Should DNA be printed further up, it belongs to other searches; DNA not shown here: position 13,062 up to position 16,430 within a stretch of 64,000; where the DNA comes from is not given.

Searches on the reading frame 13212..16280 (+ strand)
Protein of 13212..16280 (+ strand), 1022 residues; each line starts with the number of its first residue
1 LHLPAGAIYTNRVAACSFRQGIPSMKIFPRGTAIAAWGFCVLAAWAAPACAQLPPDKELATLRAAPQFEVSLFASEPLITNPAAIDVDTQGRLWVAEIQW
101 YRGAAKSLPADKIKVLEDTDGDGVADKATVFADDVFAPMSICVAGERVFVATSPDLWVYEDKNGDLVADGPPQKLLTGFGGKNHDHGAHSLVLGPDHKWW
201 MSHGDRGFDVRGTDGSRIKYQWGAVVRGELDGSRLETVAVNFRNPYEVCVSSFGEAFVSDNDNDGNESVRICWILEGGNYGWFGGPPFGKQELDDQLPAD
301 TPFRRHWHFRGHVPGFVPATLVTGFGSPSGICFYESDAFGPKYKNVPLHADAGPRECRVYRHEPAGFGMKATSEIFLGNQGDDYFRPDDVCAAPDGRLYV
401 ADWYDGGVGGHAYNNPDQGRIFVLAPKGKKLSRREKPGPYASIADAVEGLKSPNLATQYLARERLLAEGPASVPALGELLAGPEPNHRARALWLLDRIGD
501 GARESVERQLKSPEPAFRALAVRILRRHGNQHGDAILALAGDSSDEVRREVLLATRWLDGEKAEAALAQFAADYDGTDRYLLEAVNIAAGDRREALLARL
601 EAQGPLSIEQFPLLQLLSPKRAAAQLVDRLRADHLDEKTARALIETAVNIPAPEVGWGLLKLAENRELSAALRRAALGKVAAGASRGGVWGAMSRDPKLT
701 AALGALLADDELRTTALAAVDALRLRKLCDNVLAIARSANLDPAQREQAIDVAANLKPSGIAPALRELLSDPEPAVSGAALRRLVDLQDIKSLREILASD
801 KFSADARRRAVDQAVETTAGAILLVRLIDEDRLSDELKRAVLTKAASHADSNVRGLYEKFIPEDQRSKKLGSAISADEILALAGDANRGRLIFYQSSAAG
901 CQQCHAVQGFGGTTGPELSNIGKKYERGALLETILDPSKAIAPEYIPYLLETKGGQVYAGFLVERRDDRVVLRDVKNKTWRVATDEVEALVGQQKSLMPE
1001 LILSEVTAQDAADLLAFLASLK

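Call 69: search_protein_families(library=pfam, proteins=[window:13212-16280:+], max_evalue=0.001)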
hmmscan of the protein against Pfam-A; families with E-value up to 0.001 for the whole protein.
window:13212-16280:+ (1022 aa): 5 families
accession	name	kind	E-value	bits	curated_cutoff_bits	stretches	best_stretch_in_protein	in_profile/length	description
PF23500.1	DUF7133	-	4.6e-57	194.5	27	1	55-406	2-350/385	Domain of unknown function (DUF7133)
PF13646.12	HEAT_2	-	4.8e-12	46.4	27.7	3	509-579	7-80/88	HEAT repeats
PF00034.26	Cytochrom_C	-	5.6e-06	28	21.3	0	898-940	9-52/90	Cytochrome c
PF02985.28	HEAT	-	7.7e-05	23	23.5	0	762-788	2-28/31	HEAT repeat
PF01436.27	NHL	-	8.4e-05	22.9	20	0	386-404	3-21/28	NHL repeat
